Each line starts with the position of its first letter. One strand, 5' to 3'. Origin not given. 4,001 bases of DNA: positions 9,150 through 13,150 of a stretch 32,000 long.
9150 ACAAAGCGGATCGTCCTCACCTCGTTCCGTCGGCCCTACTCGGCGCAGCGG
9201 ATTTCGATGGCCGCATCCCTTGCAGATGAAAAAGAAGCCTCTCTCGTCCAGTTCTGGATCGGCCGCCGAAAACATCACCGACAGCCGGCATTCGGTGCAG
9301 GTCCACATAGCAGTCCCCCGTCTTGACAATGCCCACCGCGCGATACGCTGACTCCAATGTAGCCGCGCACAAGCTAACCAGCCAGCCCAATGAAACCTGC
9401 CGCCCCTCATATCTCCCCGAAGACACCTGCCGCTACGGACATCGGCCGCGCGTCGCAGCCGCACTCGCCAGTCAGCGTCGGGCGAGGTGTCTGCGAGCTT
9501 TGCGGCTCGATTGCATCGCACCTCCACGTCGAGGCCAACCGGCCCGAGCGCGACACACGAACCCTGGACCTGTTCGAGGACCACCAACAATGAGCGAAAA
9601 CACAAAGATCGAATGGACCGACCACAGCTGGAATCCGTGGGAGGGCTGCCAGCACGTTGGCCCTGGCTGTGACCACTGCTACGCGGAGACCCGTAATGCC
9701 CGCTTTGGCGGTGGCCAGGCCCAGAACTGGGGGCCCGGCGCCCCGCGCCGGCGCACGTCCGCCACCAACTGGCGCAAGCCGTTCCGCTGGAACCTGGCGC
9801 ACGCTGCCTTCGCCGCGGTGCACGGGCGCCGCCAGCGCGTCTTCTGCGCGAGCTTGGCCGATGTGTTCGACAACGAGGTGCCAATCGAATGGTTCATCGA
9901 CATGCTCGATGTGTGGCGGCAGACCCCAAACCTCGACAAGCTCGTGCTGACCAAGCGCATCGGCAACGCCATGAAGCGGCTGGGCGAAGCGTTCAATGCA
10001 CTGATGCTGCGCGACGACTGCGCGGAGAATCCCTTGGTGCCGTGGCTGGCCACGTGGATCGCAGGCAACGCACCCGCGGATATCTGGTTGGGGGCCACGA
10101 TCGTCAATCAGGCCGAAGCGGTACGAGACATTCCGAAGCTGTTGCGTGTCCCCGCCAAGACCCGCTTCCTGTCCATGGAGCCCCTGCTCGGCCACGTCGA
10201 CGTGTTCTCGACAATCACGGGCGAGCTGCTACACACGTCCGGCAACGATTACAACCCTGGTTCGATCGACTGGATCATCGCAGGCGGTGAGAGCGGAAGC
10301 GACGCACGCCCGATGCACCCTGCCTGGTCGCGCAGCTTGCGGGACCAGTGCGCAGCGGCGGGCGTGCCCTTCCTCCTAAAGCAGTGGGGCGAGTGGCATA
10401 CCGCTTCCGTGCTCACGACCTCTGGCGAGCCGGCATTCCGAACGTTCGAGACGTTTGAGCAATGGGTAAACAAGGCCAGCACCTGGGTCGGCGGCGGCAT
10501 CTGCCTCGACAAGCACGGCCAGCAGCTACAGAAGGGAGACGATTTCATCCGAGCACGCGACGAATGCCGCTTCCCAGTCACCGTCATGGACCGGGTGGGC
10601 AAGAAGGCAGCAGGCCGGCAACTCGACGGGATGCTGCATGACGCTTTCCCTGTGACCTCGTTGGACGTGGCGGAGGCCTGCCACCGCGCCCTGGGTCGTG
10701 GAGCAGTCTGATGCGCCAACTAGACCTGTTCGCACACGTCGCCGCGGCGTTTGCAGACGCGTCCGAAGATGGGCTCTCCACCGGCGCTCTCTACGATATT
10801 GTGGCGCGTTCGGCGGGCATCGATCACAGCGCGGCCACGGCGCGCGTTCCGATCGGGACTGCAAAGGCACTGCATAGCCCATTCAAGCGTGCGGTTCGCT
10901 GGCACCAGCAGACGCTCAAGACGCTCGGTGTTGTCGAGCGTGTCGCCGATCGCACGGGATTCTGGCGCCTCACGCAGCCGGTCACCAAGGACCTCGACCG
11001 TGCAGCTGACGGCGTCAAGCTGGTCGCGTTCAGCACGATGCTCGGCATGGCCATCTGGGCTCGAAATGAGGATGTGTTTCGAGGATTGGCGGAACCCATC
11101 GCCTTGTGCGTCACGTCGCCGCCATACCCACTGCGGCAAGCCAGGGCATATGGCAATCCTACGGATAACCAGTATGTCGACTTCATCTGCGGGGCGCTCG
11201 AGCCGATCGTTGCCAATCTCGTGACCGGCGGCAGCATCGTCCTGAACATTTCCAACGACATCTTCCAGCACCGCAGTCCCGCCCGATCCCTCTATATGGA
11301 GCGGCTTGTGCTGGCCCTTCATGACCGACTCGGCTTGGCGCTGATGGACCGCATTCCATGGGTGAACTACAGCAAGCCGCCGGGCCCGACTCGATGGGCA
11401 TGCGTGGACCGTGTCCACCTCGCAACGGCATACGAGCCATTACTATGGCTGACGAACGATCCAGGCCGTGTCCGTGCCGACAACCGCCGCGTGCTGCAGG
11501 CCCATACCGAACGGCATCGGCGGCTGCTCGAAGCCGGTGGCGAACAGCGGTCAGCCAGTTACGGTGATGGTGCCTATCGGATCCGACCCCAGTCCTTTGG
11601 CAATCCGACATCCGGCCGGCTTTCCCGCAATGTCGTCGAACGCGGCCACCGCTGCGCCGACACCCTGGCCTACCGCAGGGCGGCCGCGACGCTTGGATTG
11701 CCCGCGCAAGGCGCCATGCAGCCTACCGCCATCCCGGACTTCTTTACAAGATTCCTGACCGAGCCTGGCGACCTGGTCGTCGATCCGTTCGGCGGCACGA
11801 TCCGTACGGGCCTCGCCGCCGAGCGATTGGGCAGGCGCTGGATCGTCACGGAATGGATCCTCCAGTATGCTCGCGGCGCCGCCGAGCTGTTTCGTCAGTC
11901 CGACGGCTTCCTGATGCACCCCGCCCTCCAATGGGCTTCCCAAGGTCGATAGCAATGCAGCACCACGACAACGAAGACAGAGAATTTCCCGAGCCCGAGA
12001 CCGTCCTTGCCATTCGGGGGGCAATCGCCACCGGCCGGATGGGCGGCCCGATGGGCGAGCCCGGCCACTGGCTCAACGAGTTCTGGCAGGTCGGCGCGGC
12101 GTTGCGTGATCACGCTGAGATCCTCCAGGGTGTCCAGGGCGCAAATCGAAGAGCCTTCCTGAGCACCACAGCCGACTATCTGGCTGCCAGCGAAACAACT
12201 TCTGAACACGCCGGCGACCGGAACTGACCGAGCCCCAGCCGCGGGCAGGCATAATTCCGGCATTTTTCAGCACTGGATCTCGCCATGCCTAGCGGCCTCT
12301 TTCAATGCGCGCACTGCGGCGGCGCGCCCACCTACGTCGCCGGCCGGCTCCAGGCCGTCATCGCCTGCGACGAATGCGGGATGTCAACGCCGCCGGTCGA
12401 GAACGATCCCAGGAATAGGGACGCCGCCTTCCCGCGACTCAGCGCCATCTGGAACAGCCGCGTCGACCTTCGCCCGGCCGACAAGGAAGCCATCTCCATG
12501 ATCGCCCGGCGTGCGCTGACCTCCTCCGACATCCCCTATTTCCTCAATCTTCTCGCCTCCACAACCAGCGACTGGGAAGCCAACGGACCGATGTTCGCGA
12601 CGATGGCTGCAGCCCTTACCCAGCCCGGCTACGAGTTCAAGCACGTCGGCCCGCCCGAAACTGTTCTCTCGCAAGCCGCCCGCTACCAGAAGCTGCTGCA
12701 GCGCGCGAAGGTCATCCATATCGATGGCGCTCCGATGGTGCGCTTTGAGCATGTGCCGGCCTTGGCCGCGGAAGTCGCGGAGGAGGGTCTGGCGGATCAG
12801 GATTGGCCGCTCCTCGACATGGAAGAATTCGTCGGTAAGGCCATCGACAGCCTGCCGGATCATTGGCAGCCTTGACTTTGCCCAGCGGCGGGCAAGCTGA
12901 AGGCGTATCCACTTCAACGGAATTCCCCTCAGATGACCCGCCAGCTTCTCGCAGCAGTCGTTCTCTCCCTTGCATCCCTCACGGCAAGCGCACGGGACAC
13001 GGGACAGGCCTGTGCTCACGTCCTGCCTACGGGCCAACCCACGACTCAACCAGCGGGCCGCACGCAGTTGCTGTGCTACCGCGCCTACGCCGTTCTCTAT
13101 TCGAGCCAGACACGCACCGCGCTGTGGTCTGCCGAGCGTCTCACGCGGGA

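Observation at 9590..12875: DUF5131 (Gp37/Gp68, three-Cys) protein coupled to an SPPY methyltransferase, followed by a Lar-like protein: candidate DNA-modification/anti-restriction module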

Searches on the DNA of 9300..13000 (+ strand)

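Call 15: search_dna_similar(query=window:9300-13000:+, collection=plasmids, mode=near, max_rows=20)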
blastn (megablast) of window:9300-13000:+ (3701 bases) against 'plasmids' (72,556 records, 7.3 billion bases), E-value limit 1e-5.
Records with a match: 9; places in all: 9; records where one place covers at least 80% of the query: 3.
Best place of each record, by identity: >=99% 2; 90-95% 1; 80-90% 1; 60-80% 5.
By first word of the organism name: Cupriavidus 9.
By predicted mobility (MOB-suite, as given by PLSDB): conjugative 9.
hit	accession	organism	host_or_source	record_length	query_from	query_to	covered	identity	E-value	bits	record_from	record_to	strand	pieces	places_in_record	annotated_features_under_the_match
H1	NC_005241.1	Cupriavidus necator H16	-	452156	1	3701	100%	100.0%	0e+0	6835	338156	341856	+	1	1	site-specific DNA-methyltransferase | phage Gp37/Gp68 family protein | Lar family restriction alleviation protein | hypothetical protein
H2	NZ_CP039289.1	Cupriavidus necator H16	single cell,sludge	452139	1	3701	100%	100.0%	0e+0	6835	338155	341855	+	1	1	site-specific DNA-methyltransferase | phage Gp37/Gp68 family protein | Lar family restriction alleviation protein | hypothetical protein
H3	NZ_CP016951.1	Cupriavidus taiwanensis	Mimosa,single cell,nodules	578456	250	3577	90%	77.0%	0e+0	1844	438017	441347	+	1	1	site-specific DNA-methyltransferase | phage Gp37/Gp68 family protein | Lar family restriction alleviation protein | hypothetical protein (x2)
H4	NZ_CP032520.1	Cupriavidus oxalaticus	cell culture,activated sludge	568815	2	3701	72%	87.7%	0e+0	3083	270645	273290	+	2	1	phage Gp37/Gp68 family protein | hypothetical protein (x2) | DNA methyltransferase | DNA/RNA non-specific endonuclease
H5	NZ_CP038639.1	Cupriavidus oxalaticus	whole organism,sewage sludge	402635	1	3701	66%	92.4%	0e+0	3456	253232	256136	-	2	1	phage Gp37/Gp68 family protein | hypothetical protein (x4) | DNA/RNA non-specific endonuclease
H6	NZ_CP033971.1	Cupriavidus pauculus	Homo sapiens,clinical isolate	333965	244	1099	23%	79.4%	3e-168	601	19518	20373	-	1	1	phage Gp37/Gp68 family protein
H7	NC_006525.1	Cupriavidus metallidurans CH34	-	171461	339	1099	21%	79.7%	4e-152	547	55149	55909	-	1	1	phage Gp37/Gp68 family protein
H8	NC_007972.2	Cupriavidus metallidurans CH34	-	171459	333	1090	20%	79.7%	4e-152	547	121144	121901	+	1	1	phage Gp37/Gp68 family protein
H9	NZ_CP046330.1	Cupriavidus metallidurans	sedimentation pond in a zinc factory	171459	333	1090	20%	79.7%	4e-152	547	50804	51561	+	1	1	phage Gp37/Gp68 family protein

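Call 16: get_annotated_region(hit=H1, flank=12000)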
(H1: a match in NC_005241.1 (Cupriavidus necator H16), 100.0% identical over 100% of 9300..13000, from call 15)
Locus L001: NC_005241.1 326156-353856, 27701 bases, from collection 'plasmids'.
description: Cupriavidus necator H16 megaplasmid pHG1, complete sequence
organism: Cupriavidus necator H16 (NCBI taxid 381666)
taxonomy: Bacteria; Pseudomonadota; Betaproteobacteria; Burkholderiales; Burkholderiaceae; Cupriavidus; Cupriavidus necator; Cupriavidus necator H16
host: -; source: -; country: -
typing (MOB-suite, as given by PLSDB): conjugative; replicon rep_cluster_120; relaxase MOBH,MOBP; mating-pair formation MPF_T
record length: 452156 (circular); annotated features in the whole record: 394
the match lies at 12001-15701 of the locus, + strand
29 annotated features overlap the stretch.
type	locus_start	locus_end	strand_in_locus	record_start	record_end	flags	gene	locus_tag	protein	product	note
CDS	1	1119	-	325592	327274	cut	-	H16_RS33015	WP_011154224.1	PRTRC system ParB family protein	-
CDS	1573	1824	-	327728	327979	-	-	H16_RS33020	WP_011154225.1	hypothetical protein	-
CDS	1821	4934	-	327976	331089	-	-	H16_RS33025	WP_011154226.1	helicase-related protein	-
CDS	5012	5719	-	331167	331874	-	-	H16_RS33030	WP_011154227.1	hypothetical protein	-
CDS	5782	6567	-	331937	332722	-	-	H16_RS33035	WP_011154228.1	hypothetical protein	-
CDS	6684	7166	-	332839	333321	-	-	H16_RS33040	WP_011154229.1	hypothetical protein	-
CDS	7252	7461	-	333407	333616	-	-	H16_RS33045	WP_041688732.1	hypothetical protein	-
CDS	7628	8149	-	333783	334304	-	-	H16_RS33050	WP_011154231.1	hypothetical protein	-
CDS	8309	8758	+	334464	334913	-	-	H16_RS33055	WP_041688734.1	hypothetical protein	-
CDS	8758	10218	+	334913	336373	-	-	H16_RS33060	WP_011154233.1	3'-5' exonuclease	-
CDS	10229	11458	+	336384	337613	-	-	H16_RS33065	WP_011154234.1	DUF1173 family protein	-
CDS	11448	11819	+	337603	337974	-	-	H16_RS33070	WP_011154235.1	hypothetical protein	-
CDS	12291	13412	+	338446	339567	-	-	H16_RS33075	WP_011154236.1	phage Gp37/Gp68 family protein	-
CDS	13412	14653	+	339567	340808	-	-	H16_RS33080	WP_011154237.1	site-specific DNA-methyltransferase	GO:0009307 - DNA restriction-modification system [Evidence IEA]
CDS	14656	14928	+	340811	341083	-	-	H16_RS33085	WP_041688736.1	hypothetical protein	-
CDS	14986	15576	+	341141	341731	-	-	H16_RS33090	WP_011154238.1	Lar family restriction alleviation protein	-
CDS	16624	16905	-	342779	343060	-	-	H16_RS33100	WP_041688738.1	HU family DNA-binding protein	GO:0030261 - chromosome condensation [Evidence IEA]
CDS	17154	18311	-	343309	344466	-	-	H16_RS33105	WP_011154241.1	integrase domain-containing protein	-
CDS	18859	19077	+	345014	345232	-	-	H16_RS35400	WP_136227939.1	hypothetical protein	-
CDS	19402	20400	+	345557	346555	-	-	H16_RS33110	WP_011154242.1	PRTRC system protein D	-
CDS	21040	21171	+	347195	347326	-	-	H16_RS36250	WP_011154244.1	hypothetical protein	-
CDS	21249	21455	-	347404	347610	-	-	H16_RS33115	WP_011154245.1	hypothetical protein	-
CDS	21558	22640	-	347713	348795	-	-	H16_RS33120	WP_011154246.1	primase-helicase zinc-binding domain-containing protein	-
CDS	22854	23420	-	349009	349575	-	-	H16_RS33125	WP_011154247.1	single-stranded DNA-binding protein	-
CDS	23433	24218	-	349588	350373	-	-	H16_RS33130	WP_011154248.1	hypothetical protein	-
CDS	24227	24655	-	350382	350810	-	-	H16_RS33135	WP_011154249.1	hypothetical protein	-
CDS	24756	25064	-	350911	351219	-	-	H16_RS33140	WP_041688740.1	hypothetical protein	-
CDS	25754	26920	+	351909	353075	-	-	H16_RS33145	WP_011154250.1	hypothetical protein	-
CDS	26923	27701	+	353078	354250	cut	-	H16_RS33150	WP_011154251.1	FlhC family transcriptional regulator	-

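Call 17: get_annotated_region(hit=H5, flank=5000)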
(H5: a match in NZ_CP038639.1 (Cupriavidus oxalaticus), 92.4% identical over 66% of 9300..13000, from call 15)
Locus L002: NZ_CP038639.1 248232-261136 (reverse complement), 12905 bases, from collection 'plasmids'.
description: Cupriavidus oxalaticus strain X32 plasmid unnamed4, complete sequence
organism: Cupriavidus oxalaticus (NCBI taxid 96344)
taxonomy: Bacteria; Pseudomonadota; Betaproteobacteria; Burkholderiales; Burkholderiaceae; Cupriavidus; Cupriavidus oxalaticus
host: -; source: whole organism,sewage sludge; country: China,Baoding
typing (MOB-suite, as given by PLSDB): conjugative; relaxase MOBH; mating-pair formation MPF_T
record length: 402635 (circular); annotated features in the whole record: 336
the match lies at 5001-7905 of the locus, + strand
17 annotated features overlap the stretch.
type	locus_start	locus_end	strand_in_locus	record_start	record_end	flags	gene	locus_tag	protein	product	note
CDS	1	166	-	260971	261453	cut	-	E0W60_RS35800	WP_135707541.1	hypothetical protein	-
CDS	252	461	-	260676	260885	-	-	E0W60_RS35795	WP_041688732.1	hypothetical protein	-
CDS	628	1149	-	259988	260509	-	-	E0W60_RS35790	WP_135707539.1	hypothetical protein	-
CDS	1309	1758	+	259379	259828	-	-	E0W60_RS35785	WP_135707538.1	hypothetical protein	-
CDS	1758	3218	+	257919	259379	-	-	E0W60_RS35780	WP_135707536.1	3'-5' exonuclease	-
CDS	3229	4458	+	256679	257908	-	-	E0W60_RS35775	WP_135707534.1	DUF1173 family protein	-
CDS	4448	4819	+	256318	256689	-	-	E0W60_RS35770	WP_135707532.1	hypothetical protein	-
CDS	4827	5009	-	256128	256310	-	-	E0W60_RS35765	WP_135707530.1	hypothetical protein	-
CDS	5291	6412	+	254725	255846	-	-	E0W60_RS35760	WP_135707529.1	phage Gp37/Gp68 family protein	-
CDS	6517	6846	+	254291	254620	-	-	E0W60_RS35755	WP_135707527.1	hypothetical protein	-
CDS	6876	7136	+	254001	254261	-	-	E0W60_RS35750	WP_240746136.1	hypothetical protein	-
CDS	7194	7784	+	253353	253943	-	-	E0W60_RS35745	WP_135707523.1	hypothetical protein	-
CDS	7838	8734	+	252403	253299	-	-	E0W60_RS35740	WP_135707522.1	DNA/RNA non-specific endonuclease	-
CDS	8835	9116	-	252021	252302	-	-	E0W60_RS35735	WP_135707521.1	HU family DNA-binding protein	GO:0030261 - chromosome condensation [Evidence IEA]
CDS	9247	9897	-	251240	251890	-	-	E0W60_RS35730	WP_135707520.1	hypothetical protein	-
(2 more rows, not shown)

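Call 18: get_annotated_region(hit=H4, flank=5000)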
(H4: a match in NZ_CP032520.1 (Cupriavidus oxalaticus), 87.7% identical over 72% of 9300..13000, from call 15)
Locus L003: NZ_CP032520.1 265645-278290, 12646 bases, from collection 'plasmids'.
description: Cupriavidus oxalaticus strain T2 plasmid unnamed1, complete sequence
organism: Cupriavidus oxalaticus (NCBI taxid 96344)
taxonomy: Bacteria; Pseudomonadota; Betaproteobacteria; Burkholderiales; Burkholderiaceae; Cupriavidus; Cupriavidus oxalaticus
host: -; source: cell culture,activated sludge; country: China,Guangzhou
typing (MOB-suite, as given by PLSDB): conjugative; relaxase MOBH,MOBP; mating-pair formation MPF_T
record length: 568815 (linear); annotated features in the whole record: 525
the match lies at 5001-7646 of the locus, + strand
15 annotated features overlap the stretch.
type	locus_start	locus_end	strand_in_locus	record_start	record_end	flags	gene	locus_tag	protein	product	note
CDS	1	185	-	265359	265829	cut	-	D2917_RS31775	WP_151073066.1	hypothetical protein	-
CDS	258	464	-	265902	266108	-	-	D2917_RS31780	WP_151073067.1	hypothetical protein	-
CDS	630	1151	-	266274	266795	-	-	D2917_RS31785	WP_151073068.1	hypothetical protein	-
CDS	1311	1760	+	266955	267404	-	-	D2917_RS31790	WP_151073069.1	hypothetical protein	-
CDS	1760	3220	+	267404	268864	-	-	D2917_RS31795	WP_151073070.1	3'-5' exonuclease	-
CDS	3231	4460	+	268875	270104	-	-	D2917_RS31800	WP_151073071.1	DUF1173 family protein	-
CDS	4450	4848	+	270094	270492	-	-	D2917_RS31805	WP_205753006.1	hypothetical protein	-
CDS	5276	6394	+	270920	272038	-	-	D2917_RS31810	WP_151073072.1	phage Gp37/Gp68 family protein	-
CDS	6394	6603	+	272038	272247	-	-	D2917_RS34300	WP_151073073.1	DNA methyltransferase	GO:0006306 - DNA methylation [Evidence IEA]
CDS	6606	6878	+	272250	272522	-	-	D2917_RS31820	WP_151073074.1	hypothetical protein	-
CDS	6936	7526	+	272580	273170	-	-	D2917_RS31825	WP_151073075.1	hypothetical protein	-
CDS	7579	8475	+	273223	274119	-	-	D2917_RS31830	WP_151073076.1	DNA/RNA non-specific endonuclease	-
CDS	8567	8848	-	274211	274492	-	-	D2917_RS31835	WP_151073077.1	HU family DNA-binding protein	GO:0030261 - chromosome condensation [Evidence IEA]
CDS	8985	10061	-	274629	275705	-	-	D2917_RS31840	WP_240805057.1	integrase domain-containing protein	-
CDS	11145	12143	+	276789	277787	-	-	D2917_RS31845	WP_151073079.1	PRTRC system protein D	-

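Call 20: get_annotated_region(hit=H7, flank=6000)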
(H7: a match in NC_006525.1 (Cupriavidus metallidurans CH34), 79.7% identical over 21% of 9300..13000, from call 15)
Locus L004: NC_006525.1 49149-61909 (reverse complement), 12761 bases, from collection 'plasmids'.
description: Cupriavidus metallidurans CH34 plasmid pMOL28, complete sequence
organism: Cupriavidus metallidurans CH34 (NCBI taxid 266264)
taxonomy: Bacteria; Pseudomonadota; Betaproteobacteria; Burkholderiales; Burkholderiaceae; Cupriavidus; Cupriavidus metallidurans; Cupriavidus metallidurans CH34
host: -; source: -; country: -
typing (MOB-suite, as given by PLSDB): conjugative; replicon rep_cluster_591; relaxase MOBH; mating-pair formation MPF_T
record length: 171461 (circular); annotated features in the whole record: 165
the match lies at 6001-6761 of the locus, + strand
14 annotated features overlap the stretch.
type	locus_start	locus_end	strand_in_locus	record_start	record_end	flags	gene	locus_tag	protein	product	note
CDS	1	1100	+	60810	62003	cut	-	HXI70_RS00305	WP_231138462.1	RHS repeat protein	-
CDS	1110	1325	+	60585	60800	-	-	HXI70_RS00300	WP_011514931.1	hypothetical protein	-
CDS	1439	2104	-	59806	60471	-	-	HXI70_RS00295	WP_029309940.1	alpha/beta hydrolase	-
CDS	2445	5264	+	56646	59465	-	-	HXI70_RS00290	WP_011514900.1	DUF6531 domain-containing protein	-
CDS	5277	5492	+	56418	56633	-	-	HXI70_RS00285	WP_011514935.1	hypothetical protein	-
CDS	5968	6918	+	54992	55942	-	-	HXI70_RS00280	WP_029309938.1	phage Gp37/Gp68 family protein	-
CDS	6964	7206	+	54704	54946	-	-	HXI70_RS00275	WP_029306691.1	DNA methyltransferase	GO:0006306 - DNA methylation [Evidence IEA]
CDS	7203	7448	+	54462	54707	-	-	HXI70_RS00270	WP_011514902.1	hypothetical protein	-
CDS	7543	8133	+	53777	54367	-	-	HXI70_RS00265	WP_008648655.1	hypothetical protein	-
CDS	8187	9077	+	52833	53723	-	-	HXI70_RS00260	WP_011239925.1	DNA/RNA non-specific endonuclease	-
CDS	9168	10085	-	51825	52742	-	-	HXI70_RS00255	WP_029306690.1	hypothetical protein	-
CDS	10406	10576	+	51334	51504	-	-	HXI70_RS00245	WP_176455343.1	hypothetical protein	-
CDS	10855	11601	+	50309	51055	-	-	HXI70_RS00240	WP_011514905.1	hypothetical protein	-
CDS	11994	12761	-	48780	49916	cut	-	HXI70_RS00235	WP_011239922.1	hypothetical protein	-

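Call 21: get_annotated_region(hit=H3, flank=5000)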
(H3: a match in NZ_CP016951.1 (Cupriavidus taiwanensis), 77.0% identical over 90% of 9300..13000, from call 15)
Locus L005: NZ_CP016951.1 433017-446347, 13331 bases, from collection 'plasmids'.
description: Cupriavidus taiwanensis strain SWF66294 plasmid unnamed, complete sequence
organism: Cupriavidus taiwanensis (NCBI taxid 164546)
taxonomy: Bacteria; Pseudomonadota; Betaproteobacteria; Burkholderiales; Burkholderiaceae; Cupriavidus; Cupriavidus taiwanensis
host: -; source: Mimosa,single cell,nodules; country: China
typing (MOB-suite, as given by PLSDB): conjugative; relaxase MOBH,MOBP; mating-pair formation MPF_T
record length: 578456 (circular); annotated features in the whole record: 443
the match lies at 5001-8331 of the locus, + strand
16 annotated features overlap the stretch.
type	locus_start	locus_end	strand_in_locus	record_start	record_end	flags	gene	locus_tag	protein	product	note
CDS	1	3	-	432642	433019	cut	-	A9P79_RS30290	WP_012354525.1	hypothetical protein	-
CDS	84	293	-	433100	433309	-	-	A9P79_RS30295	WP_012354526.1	hypothetical protein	-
CDS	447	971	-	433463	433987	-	-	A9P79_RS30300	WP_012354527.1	hypothetical protein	-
CDS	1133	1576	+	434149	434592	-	-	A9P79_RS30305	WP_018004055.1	hypothetical protein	-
CDS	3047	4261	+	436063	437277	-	-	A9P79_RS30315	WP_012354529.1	DUF1173 family protein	-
CDS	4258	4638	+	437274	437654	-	-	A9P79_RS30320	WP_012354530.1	hypothetical protein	-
CDS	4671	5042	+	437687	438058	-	-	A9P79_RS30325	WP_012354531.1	hypothetical protein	-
CDS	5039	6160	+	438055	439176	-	-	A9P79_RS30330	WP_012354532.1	phage Gp37/Gp68 family protein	-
CDS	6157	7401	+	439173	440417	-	-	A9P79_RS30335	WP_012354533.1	site-specific DNA-methyltransferase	GO:0009307 - DNA restriction-modification system [Evidence IEA]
CDS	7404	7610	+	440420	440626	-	-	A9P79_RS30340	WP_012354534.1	hypothetical protein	-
CDS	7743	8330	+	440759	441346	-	-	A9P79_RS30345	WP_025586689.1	Lar family restriction alleviation protein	-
CDS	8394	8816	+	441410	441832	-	-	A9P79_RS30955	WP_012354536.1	DNA/RNA non-specific endonuclease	-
CDS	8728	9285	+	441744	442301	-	-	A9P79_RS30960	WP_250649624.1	DNA/RNA non-specific endonuclease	-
CDS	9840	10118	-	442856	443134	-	-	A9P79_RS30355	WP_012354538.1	HU family DNA-binding protein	GO:0030261 - chromosome condensation [Evidence IEA]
CDS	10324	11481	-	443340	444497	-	-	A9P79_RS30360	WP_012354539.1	integrase domain-containing protein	-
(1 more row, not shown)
